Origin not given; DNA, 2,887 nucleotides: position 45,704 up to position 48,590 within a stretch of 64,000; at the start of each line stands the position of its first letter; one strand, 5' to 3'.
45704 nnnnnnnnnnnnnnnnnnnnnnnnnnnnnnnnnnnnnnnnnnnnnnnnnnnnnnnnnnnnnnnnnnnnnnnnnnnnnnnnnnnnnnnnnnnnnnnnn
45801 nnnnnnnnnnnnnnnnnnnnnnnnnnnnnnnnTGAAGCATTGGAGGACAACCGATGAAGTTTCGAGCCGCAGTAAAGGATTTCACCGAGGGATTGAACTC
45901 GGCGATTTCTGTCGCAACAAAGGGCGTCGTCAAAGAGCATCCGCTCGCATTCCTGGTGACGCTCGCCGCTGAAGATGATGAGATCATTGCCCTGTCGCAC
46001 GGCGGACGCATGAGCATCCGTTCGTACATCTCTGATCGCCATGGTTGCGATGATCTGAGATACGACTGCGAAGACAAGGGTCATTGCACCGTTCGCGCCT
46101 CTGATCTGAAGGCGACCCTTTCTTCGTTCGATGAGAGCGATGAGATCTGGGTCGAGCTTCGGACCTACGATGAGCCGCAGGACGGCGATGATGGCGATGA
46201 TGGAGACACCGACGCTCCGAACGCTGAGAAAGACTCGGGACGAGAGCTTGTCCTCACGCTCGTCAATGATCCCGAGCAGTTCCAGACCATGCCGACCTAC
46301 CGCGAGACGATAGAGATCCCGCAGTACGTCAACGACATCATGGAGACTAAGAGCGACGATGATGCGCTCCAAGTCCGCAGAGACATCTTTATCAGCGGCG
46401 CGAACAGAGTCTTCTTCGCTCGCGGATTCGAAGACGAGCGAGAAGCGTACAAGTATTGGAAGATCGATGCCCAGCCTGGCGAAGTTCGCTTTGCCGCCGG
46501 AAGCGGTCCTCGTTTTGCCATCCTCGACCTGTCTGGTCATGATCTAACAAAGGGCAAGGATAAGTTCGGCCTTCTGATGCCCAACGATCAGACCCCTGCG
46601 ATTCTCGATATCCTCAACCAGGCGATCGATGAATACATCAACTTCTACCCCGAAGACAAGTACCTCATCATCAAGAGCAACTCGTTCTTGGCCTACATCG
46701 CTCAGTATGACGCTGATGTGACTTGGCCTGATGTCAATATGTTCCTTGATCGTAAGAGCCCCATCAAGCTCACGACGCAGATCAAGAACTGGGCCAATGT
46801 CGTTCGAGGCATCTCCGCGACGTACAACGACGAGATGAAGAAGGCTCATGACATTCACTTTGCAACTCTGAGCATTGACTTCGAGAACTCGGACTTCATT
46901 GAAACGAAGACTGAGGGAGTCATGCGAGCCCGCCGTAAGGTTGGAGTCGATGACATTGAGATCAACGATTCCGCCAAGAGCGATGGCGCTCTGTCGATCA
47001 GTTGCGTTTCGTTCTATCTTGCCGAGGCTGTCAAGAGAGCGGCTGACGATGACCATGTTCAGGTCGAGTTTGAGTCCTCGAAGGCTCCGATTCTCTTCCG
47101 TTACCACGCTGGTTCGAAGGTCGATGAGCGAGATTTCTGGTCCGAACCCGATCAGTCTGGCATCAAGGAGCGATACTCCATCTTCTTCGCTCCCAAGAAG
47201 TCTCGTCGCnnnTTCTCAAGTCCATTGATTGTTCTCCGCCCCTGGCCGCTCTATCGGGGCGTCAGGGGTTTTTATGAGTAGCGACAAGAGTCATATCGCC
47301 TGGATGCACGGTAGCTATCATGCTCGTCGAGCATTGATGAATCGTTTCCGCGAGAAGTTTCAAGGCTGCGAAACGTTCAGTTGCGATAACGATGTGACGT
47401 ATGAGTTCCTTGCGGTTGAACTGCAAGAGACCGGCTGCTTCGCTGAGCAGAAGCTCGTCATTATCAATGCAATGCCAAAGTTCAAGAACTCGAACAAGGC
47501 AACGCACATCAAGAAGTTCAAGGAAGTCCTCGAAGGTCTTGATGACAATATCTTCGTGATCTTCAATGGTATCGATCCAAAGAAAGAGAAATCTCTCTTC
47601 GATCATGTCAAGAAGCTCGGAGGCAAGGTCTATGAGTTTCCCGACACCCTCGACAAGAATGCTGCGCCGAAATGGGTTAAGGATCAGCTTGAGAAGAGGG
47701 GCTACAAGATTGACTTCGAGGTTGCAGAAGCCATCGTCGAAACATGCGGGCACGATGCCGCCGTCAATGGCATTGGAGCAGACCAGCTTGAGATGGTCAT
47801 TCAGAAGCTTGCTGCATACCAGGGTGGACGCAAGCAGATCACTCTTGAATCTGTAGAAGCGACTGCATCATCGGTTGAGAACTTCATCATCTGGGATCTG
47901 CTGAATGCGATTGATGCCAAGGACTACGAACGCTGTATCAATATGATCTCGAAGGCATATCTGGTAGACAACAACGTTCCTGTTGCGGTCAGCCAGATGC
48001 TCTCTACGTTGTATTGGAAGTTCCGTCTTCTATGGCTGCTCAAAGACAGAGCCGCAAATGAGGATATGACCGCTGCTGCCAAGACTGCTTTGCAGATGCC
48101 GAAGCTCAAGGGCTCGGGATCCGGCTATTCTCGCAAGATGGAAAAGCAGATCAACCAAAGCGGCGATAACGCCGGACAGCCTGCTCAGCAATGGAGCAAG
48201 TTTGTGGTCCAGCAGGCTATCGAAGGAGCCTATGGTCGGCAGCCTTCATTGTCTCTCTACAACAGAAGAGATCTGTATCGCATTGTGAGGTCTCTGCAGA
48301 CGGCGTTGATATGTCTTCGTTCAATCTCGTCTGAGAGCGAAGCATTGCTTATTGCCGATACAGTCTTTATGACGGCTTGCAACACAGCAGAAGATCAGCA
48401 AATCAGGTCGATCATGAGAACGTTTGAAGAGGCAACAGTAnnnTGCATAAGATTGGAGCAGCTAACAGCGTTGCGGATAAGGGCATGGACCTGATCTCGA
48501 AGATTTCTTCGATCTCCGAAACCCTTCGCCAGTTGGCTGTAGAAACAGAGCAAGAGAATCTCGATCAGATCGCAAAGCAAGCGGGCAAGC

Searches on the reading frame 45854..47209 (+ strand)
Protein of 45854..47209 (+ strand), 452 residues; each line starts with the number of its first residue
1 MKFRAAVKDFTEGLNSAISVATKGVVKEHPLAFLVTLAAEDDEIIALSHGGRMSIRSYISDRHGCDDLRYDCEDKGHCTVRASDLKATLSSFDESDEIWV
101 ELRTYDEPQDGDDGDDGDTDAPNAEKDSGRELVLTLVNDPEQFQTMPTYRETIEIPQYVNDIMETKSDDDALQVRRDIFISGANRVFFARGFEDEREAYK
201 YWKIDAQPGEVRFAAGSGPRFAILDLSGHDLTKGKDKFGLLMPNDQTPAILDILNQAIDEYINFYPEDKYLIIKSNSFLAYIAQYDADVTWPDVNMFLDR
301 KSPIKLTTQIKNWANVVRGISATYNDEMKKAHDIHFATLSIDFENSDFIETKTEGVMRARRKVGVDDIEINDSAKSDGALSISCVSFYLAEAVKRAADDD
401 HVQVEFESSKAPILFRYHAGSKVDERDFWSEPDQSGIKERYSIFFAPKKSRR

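Call 41: search_protein_families(library=pfam, proteins=[window:45854-47209:+], max_evalue=0.01)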
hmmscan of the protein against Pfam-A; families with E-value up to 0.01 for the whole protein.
window:45854-47209:+ (452 aa): 0 families

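Call 61: search_protein_families(library=phrogs, proteins=[window:45854-47209:+], max_evalue=0.01)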
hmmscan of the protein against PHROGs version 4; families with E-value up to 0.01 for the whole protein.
window:45854-47209:+ (452 aa): 1 family
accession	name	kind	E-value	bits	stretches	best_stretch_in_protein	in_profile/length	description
phrog_947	-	DNA, RNA and nucleotide metabolism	4.7e-08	33.4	1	255-419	203-352/368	DNA polymerase processivity factor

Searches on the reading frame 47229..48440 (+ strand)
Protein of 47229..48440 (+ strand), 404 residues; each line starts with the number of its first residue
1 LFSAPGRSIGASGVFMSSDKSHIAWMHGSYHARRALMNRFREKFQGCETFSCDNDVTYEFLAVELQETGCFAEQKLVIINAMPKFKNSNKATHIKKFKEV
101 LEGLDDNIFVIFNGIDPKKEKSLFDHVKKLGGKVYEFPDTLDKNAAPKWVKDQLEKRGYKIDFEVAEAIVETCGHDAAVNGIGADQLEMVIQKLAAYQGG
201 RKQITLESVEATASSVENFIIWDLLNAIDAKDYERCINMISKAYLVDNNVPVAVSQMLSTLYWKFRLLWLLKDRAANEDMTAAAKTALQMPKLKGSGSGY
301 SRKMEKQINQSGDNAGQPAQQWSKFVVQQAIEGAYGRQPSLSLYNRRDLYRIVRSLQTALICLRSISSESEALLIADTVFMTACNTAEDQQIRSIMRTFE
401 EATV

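Call 41: search_protein_families(library=pfam, proteins=[window:47229-48440:+], max_evalue=0.01)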
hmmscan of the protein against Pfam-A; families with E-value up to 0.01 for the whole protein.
window:47229-48440:+ (404 aa): 1 family
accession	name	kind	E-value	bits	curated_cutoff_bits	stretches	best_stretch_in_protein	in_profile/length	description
PF06144.19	DNA_pol3_delta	-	0.00084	19.8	21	1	54-129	38-116/124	DNA polymerase III, delta subunit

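Call 61: search_protein_families(library=phrogs, proteins=[window:47229-48440:+], max_evalue=0.01)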
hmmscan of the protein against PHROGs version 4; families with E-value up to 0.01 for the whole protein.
window:47229-48440:+ (404 aa): 1 family
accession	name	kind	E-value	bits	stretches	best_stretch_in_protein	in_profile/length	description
phrog_20214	-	DNA, RNA and nucleotide metabolism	0.0028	18.1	1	108-286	93-246/303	clamp loader of DNA polymerase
